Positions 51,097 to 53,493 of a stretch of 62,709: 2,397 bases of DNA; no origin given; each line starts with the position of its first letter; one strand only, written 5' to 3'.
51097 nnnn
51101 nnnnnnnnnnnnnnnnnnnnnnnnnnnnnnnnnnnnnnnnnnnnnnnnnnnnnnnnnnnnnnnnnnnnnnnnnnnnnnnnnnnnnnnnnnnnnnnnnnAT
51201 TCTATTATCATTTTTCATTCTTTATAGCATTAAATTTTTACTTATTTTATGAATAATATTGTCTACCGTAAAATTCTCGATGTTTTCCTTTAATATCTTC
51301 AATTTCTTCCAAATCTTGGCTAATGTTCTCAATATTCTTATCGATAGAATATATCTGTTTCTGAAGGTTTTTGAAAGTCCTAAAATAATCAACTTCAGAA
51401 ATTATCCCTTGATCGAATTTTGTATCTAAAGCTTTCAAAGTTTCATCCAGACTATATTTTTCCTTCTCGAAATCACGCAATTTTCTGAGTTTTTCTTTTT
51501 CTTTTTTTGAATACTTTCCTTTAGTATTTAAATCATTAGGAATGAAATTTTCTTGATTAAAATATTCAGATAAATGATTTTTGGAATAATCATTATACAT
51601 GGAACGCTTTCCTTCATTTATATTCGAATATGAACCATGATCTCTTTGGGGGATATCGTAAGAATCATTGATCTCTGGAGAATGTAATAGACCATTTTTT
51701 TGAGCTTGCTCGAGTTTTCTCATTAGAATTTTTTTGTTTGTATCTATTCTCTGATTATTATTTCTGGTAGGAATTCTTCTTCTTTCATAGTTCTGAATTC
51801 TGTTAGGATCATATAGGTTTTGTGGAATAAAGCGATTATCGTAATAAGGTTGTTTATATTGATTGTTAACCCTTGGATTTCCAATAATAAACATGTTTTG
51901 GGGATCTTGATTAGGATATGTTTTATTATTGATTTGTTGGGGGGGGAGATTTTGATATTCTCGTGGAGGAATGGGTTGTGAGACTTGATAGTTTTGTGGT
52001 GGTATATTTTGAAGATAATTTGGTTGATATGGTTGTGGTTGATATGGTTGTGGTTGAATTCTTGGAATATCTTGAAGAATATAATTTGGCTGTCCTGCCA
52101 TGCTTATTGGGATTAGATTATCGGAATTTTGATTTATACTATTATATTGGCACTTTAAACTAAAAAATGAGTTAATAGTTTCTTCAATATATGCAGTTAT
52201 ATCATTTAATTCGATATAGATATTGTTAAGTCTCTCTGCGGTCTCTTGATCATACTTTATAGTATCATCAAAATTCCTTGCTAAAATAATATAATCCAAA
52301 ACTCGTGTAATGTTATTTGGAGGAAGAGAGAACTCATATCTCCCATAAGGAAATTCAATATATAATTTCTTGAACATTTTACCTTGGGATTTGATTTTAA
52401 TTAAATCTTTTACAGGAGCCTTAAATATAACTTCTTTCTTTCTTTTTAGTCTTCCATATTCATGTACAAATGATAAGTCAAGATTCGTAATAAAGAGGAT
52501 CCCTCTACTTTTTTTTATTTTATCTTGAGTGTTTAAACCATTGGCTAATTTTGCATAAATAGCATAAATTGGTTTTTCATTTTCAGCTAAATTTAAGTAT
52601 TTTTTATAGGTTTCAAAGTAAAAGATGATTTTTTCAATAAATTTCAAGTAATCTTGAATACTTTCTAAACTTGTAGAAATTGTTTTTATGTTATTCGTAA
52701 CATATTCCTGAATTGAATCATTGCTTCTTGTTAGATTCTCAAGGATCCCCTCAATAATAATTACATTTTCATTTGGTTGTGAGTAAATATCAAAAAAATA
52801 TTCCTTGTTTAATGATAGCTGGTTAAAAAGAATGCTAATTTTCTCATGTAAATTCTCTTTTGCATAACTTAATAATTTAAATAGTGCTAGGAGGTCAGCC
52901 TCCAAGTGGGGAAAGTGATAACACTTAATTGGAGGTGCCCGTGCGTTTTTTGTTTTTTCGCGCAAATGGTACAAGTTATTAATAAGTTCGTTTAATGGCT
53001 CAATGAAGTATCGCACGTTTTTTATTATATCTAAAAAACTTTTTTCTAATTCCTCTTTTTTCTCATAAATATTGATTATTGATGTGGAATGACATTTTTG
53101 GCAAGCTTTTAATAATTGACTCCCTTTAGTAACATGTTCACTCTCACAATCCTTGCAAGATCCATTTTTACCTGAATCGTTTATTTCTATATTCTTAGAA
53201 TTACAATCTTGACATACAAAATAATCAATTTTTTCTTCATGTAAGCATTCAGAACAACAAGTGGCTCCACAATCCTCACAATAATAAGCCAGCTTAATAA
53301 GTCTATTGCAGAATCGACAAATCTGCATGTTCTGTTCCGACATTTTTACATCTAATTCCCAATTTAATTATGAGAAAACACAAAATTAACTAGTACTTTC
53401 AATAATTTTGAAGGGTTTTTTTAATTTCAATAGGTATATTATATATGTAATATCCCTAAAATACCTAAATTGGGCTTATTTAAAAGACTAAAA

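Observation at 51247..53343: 698-aa protein with a eukaryote-style adaptor architecture next to an ESCRT-III gene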

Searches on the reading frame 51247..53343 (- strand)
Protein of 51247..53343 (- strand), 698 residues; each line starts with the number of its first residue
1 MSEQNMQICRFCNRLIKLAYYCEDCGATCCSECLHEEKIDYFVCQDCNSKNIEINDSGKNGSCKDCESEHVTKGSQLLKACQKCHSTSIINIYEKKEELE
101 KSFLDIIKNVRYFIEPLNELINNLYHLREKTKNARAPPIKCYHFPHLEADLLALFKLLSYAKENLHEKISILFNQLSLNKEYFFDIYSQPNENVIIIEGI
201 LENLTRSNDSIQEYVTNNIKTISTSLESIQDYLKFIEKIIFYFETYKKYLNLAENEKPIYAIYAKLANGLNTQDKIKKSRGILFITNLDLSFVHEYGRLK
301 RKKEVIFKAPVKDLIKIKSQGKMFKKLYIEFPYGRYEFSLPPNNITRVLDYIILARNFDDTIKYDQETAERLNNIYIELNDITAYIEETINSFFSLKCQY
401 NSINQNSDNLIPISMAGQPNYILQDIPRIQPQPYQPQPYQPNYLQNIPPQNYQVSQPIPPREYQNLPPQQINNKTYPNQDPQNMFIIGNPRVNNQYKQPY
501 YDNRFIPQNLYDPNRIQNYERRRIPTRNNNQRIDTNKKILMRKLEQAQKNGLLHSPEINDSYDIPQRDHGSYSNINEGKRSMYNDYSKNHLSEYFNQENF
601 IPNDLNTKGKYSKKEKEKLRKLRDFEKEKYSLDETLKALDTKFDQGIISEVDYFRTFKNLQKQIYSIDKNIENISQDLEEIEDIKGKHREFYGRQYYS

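Call 3: search_protein_families(library=pfam, proteins=[window:51247-53343:-], max_evalue=1)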
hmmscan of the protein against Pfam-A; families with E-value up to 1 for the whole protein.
window:51247-53343:- (698 aa): 7 families
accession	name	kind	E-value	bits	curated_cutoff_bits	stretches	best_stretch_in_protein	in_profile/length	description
PF17675.6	APG6_N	-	0.0013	19.6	45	1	579-677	24-124/132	Apg6 coiled-coil region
PF07889.17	DUF1664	-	0.069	13.6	34.6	0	627-683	59-108/124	Protein of unknown function (DUF1664)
PF02050.21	FliJ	-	0.077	13.7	28.4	0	202-256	19-74/123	Flagellar FliJ protein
PF18052.6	Rx_N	-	0.11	13.1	27.7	0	201-238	9-46/93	Rx N-terminal domain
PF09454.15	Vps23_core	-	0.19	12.2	26.8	1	628-660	19-51/64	Vps23 core domain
PF06009.19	Laminin_II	-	0.31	11.5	33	0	656-683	11-38/138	Laminin Domain II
PF05531.17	NPV_P10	-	0.77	10.7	29.8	0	657-684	37-64/75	Nucleopolyhedrovirus P10 protein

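Call 4: search_solved_structures(query=window:51247-53343:-, max_evalue=10, show_alignments=3)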
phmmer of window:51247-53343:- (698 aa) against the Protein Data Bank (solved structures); distinct sequences matched with E-value up to 10: 2.
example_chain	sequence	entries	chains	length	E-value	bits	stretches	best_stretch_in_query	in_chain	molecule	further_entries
6g81_A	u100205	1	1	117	0.35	12.5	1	52-90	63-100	Hydrogenase maturation factor HypA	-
2kdx_A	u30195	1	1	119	0.36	12.5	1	52-90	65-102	Hydrogenase/urease nickel incorporation protein hypA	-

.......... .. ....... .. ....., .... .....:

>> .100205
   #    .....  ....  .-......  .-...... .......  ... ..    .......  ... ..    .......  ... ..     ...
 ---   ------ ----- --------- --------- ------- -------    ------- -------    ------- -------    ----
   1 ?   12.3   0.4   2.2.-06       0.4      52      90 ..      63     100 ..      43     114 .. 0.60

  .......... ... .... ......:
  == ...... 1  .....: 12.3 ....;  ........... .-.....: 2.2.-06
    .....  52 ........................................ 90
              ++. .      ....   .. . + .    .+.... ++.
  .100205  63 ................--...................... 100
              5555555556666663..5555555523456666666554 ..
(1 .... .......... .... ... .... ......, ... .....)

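Call 5: find_homologous_proteins(query=window:51247-53343:-, max_evalue=0.001)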
Query window:51247-53343:- (698 aa): 265 proteins with E <= 0.001 among 8000 candidates; the best 120 are listed.
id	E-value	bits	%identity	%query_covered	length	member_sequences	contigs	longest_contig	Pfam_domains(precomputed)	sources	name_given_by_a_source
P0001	0.0e+0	1577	100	100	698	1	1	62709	-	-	-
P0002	0.0e+0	1447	92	100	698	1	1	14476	-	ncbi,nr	ncbi:MAG: hypothetical protein KGD66_03320 [Candidatus Lokiarchaeota archaeon]|nr:hypothetical prote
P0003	0.0e+0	1437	92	99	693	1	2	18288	-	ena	-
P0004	0.0e+0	1397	90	100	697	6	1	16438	-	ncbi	ncbi:MAG: B-box zinc finger protein [Promethearchaeota archaeon]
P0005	0.0e+0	1370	89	99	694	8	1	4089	-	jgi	-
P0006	0.0e+0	1368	88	100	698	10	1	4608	-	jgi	-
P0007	0.0e+0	1356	88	99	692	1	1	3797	-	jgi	-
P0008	0.0e+0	1278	82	100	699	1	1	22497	-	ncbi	ncbi:MAG: hypothetical protein ACTSV5_09900 [Promethearchaeota archaeon]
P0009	0.0e+0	1271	83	100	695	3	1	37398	-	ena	-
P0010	0.0e+0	1265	82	99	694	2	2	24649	-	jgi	-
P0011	4.5e-250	850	61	100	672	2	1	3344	-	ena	-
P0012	7.0e-249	846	60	100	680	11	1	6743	-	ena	-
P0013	9.5e-248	842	61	96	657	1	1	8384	-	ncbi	ncbi:MAG: hypothetical protein EU533_01280, partial [Promethearchaeota archaeon]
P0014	3.4e-247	840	58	100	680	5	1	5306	-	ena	-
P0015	4.4e-245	833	58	100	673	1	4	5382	-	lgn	-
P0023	5.8e-222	757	54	100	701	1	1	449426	-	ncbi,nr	ncbi:MAG: hypothetical protein HWN80_00925 [Candidatus Lokiarchaeota archaeon]|nr:hypothetical prote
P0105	3.5e-195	669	48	99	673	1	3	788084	-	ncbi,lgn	ncbi:MAG: B-box zinc finger protein [Candidatus Hodarchaeota archaeon]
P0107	5.6e-195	668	50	99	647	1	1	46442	-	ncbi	ncbi:MAG: hypothetical protein ACFE9Z_05400 [Promethearchaeota archaeon]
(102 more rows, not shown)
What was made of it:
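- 51247..53343 (-): Whole gene: 698-aa Znr_CC_PH_SB family protein (asCOG cog.011556 orthologue). 265 full-length homologues, 48-92% identical (call 5).
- NCBI names some members 'B-box zinc finger protein' (call 5).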

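Call 10: find_encoding_contigs(protein=P0105, flank=10000, max_places=2)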
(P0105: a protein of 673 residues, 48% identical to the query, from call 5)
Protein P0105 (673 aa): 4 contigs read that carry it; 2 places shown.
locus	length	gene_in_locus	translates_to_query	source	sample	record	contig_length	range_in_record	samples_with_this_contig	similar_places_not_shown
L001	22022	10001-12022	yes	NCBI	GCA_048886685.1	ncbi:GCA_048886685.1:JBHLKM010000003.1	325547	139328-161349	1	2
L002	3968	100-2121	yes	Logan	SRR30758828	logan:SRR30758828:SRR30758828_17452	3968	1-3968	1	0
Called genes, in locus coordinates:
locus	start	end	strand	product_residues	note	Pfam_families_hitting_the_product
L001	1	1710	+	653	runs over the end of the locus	PF00270:DEAD (weak), PF04851:ResIII (weak), PF06733:DEAD_2, PF13307:Helicase_C_2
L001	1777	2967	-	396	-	PF07690:MFS_1, PF12832:MFS_1_like, PF07690:MFS_1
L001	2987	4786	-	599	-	PF08323:Glyco_transf_5, PF00534:Glycos_transf_1, PF13692:Glyco_trans_1_4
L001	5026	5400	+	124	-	PF01042:Ribonuc_L-PSP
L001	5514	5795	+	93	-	PF08666:SAF (weak)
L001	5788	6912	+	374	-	PF04295:GD_AH_second, PF20629:GD_AH_C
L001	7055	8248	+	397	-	-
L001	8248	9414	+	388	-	PF03577:Peptidase_C69 (weak)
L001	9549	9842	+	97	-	PF01247:Ribosomal_L35Ae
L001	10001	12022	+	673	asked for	-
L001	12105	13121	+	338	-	PF01717:Meth_synt_2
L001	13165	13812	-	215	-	PF03357:Snf7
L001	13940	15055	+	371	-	PF01959:DHQS, PF26558:DHQS_2nd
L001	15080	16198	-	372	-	PF00296:Bac_luciferase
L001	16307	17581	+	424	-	PF03065:Glyco_hydro_57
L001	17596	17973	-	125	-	-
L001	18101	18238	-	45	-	-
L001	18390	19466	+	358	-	PF12773:DZR (faint), PF02517:Rce1-like (weak)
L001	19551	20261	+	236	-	PF01712:dNK, PF02223:Thymidylate_kin (faint), PF13238:AAA_18 (faint)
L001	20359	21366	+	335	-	-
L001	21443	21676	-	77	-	PF00313:CSD, PF08206:OB_RNB (faint)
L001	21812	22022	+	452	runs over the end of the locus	PF22023:Pus10_THUMP_arc, PF21238:Pus10_C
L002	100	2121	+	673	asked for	-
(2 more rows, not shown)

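Call 11: find_encoding_contigs(protein=P0023, flank=10000, max_places=2)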
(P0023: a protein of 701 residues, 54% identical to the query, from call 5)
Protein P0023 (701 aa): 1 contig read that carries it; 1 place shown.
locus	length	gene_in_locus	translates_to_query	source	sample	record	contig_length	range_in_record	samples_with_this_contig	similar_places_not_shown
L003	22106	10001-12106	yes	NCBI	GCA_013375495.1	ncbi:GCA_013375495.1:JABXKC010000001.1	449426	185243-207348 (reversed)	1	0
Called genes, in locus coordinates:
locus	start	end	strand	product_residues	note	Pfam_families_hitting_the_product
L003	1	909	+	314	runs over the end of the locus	PF13237:Fer4_10 (weak), PF04432:FrhB_FdhB_C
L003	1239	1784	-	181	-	PF00025:Arf, PF00071:Ras, PF08477:Roc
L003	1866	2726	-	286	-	-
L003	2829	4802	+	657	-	PF00270:DEAD (faint), PF04851:ResIII (weak), PF06733:DEAD_2, PF13307:Helicase_C_2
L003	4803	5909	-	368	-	PF00083:Sugar_tr (weak), PF07690:MFS_1, PF12832:MFS_1_like, PF07690:MFS_1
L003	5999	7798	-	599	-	PF08323:Glyco_transf_5, PF00534:Glycos_transf_1, PF13692:Glyco_trans_1_4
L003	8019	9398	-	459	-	PF04734:Ceramidase_alk (faint)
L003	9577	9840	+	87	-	PF01247:Ribosomal_L35Ae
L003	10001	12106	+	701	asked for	-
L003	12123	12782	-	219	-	PF03357:Snf7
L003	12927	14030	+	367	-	PF01959:DHQS, PF26558:DHQS_2nd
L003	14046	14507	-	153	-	PF01242:PTPS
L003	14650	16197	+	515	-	PF01073:3Beta_HSD, PF01370:Epimerase, PF05368:NmrA, PF07993:NAD_binding_4 (faint), PF13460:NAD_binding_10, PF02540:NAD_synthase (faint), PF02568:ThiI (weak), PF06508:QueC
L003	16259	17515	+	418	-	PF03065:Glyco_hydro_57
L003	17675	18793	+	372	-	PF02517:Rce1-like (weak)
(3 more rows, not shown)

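Call 14: search_protein_families(library=ncbifam, proteins=[window:51247-53343:-], max_evalue=1)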
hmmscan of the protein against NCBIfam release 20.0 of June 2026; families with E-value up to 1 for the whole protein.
window:51247-53343:- (698 aa): 3 families
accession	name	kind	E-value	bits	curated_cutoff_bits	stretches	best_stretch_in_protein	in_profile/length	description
TIGR02780.1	TrbJ_Ti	equivalog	0.015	14.7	100.55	1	216-299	39-122/253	P-type conjugative transfer protein TrbJ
NF033872.1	SidA_fam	subfamily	0.41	9.4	60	1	597-682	198-286/379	T4SS effector SidA family protein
TIGR01843.1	type_I_hlyD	subfamily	0.71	8.8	208.65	0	541-690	92-234/422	HlyD family type I secretion periplasmic adaptor subunit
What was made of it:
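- Tried and rejected: Direct Pfam, NCBIfam and PDB sequence searches with the whole protein gave nothing significant (calls 3, 4, 14).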

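Call 22: search_protein_families(library=pfam, alignment_id=A1, max_evalue=1)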
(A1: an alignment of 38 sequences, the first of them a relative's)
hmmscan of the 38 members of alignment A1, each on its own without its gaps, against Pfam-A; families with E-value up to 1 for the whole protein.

A. member 1, P0001 (698 aa): 7 families
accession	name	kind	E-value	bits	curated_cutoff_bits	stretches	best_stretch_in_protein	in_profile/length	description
PF17675.6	APG6_N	-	0.0013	19.6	45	1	579-677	24-124/132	Apg6 coiled-coil region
PF07889.17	DUF1664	-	0.069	13.6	34.6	0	627-683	59-108/124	Protein of unknown function (DUF1664)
PF02050.21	FliJ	-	0.077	13.7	28.4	0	202-256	19-74/123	Flagellar FliJ protein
PF18052.6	Rx_N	-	0.11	13.1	27.7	0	201-238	9-46/93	Rx N-terminal domain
PF09454.15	Vps23_core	-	0.19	12.2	26.8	1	628-660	19-51/64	Vps23 core domain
PF06009.19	Laminin_II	-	0.31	11.5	33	0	656-683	11-38/138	Laminin Domain II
PF05531.17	NPV_P10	-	0.77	10.7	29.8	0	657-684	37-64/75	Nucleopolyhedrovirus P10 protein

B. families by the number of members that match (of 38 scanned): 45 families (the first 25 are shown)
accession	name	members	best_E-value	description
PF09454.15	Vps23_core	37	0.00086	Vps23 core domain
PF17675.6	APG6_N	14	0.00069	Apg6 coiled-coil region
PF08271.17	Zn_Ribbon_TF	8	0.0036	TFIIB zinc-binding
PF24081.1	PH_SLA1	8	0.015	SLA1-like, PH domain-like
PF12773.13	DZR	8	0.026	Double zinc ribbon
PF18822.6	CdvA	6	0.011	CdvA-like coiled-coil domain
PF05120.17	GvpG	6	0.032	Gas vesicle protein G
PF08792.16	A2L_zn_ribbon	5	0.00093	A2L zinc ribbon domain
PF01155.25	HypA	4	0.019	Hydrogenase/urease nickel incorporation, metallochaperone, hypA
PF03586.18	Herpes_UL36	3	0.0064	Herpesvirus UL36 tegument protein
PF07295.17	DUF1451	3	0.028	Zinc-ribbon containing domain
PF00643.29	zf-B_box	2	0.02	B-box zinc finger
PF18595.6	Nuf2_DHR10-like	2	0.025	Nuf2, DHR10-like domain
PF03015.24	Sterile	2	0.14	Male sterility protein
PF24531.2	ANC1_spectrin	2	0.31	Nuclear anchorage protein 1, spectrin repeat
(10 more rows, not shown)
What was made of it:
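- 53092..53157 (-): aa 63-84: third zinc site, a CxxC-x14-CxxC zinc ribbon. Weak zinc-ribbon Pfam hits (call 22).
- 51268..51507 (-): aa 613-692: C-terminal helical hairpin, a steadiness box (ESCRT-I headpiece module). Vps23_core hit in 37 of 38 members, below threshold (call 22).
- On Znr_CC_PH_SB (asCOG cog.011556): Vps23_core in 37 of 38 members (call 22).
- Vps23_core is hit in 37 of 38 members (call 22).
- Tried and rejected: SHOCT was rejected (calls 3, 22).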

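Call 23: predict_structure(alignment_id=A1)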
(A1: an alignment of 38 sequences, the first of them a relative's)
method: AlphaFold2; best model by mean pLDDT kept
length: 698 residues; sequences in the alignment: 38
mean_pLDDT: 70.4   pTM: 0.49
mean pLDDT of the five models: 70.4, 67.1, 66.3, 64.4, 60.6
residues with pLDDT >= 90: 232; 70-90: 215; 50-70: 44; < 50: 207
segments of 3 or more residues with pLDDT < 50: 1-3, 272-275, 408-536, 548-609, 691-698
pLDDT, mean of each block of 10 residues (from residue 1): 61 78 82 77 78 66 77 75 83 90 94 94 95 88 89 95 95 93 86 87 95 95 92 92 90 87 82 59 93 82 85 89 82 87 86 88 86 92 94 86 56 31 31 34 35 35 31 28 31 33 43 45 33 44 53 30 30 28 37 39 38 82 92 92 90 92 94 88 67 41
secondary structure, 60 per line:
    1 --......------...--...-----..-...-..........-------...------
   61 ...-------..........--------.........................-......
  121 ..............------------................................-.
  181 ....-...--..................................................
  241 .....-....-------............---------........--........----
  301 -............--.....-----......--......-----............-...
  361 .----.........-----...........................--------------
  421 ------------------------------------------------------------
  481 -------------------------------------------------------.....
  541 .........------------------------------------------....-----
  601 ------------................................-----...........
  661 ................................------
elements in order (helices of 4 or more, strands of 3 or more residues): E6-8 E15-17 E20-22 E35-44 E52-54 E61-63 E71-80 E89-91 H92-113 H115-134 H147-178 H180-184 H191-245 H247-250 E258-269 E279-286 E289-296 E302-310 E316-320 E326-331 E334-339 H345-356 H358-361 H366-374 H380-406 H536-549 H592-595 H613-644 H650-692
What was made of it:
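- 52594..53070 (-): aa 92-250: stalk of three long helices (the 'coiled coil'). AF2 helices 92-134, 147-184 and 191-250, pLDDT about 86-95 (call 23).
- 52276..52572 (-): aa 258-356: basic PH-like domain (bPH/GRAM type), followed by helix 380-406. AF2 seven-strand sandwich plus C-terminal helix (call 23).
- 51517..52122 (-): aa 408-609: disordered P/Q/N/Y-rich linker with two short motifs conserved in the close subfamily (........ at 512-519, NHLSxxF at 589-595). pLDDT below 50 (call 23).
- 51268..51507 (-): AF2 hairpin (call 23).
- On Znr_CC_PH_SB (asCOG cog.011556): AF2 helices 92-250 and a beta-sandwich at 258-356 (call 23).
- On Eukaryotic-type ESCRT-I subunit: The stalk (92-250) and the hairpin (613-692) are separated by the PH domain and a disordered linker (call 23).
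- On Vps36 GLUE: The PH domain is contiguous, and there are no winged-helix or EAP30 hits (calls 3, 23).
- Checked: The AlphaFold2 model (call 23) gives:
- AF2 model (call 23).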

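Call 25: find_related_loci(query=A1, collection=genome_contigs, flank=8000)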
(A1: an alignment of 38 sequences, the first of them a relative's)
Query A1 (698 aa) in genome_contigs; peptide patterns used: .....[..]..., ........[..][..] (x = any residue, [..] = any of these).
112 stretches matched a pattern; 101 encode a relative of the query (tblastn E <= 1e-3); the best 80 are kept; 80 distinct loci.
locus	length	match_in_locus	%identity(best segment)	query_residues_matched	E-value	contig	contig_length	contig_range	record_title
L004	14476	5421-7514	92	1-698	0e+0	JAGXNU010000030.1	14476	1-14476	MAG: Promethearchaeota archaeon isolate bin22 NODE_30_length_14476_cov_89.512397, whole genome shotgun sequence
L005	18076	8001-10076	84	1-698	0e+0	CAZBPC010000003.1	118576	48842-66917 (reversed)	MAG TPA_asm: uncultured archaeon isolate SRP214966_co1_316 genome assembly, contig: NODE_104_length_118576_cov_15.188827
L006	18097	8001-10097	82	1-698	0e+0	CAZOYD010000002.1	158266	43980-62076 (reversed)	MAG TPA_asm: uncultured archaeon isolate binchicken_co163_167 genome assembly, contig: NODE_54_length_158266_cov_23.7032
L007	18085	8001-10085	83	1-698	0e+0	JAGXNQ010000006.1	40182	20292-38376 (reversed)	MAG: Promethearchaeota archaeon isolate bin12 NODE_6_length_40182_cov_106.167211, whole genome shotgun sequence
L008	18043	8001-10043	59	1-698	0e+0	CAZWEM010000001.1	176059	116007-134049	MAG TPA_asm: uncultured archaeon isolate binchicken_co94_320 genome assembly, contig: NODE_25_length_176059_cov_8.069771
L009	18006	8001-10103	54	1-698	0e+0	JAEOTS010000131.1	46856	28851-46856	MAG: Promethearchaeota archaeon isolate YT5_023 k127_37721562, whole genome shotgun sequence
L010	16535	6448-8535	54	1-698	0e+0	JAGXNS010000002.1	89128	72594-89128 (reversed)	MAG: Promethearchaeota archaeon isolate bin49 NODE_2_length_89128_cov_164.317178, whole genome shotgun sequence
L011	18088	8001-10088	55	1-698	0e+0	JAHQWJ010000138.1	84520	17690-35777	MAG: Promethearchaeia archaeon isolate ABR04 NODE_74_length_84520_cov_23, whole genome shotgun sequence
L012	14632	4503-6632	55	1-698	0e+0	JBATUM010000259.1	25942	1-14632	MAG: Promethearchaeia archaeon isolate MFD12951_ilm_asm_bin5 k127_52334, whole genome shotgun sequence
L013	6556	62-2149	53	1-698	0e+0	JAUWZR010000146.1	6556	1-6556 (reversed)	MAG: Promethearchaeota archaeon isolate CSMAG_2741 CSMAG_2741_k141_117463_length_6556_cov_13.5172, whole genome shotgun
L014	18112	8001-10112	52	1-698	0e+0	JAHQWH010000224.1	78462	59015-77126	MAG: Promethearchaeia archaeon isolate ABR02 NODE_86_length_78462_cov_54, whole genome shotgun sequence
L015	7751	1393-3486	52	1-698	0e+0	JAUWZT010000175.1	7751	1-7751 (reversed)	MAG: Promethearchaeota archaeon isolate CSMAG_2743 CSMAG_2743_k141_189172_length_7751_cov_7.8355, whole genome shotgun s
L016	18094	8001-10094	53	1-698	0e+0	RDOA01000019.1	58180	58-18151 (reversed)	MAG: Promethearchaeota archaeon isolate DZG_bin1.240 NODE_19_length_58180_cov_21.057691, whole genome shotgun sequence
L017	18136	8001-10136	53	1-698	0e+0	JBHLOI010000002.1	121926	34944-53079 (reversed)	MAG: Promethearchaeota archaeon isolate DZ3M.320 DZ3M.320@250, whole genome shotgun sequence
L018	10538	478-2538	52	1-697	0e+0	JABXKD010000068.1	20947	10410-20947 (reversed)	MAG: Promethearchaeota archaeon isolate Hel_238_bin105 NODE_68_length_20947_cov_27.602012, whole genome shotgun sequence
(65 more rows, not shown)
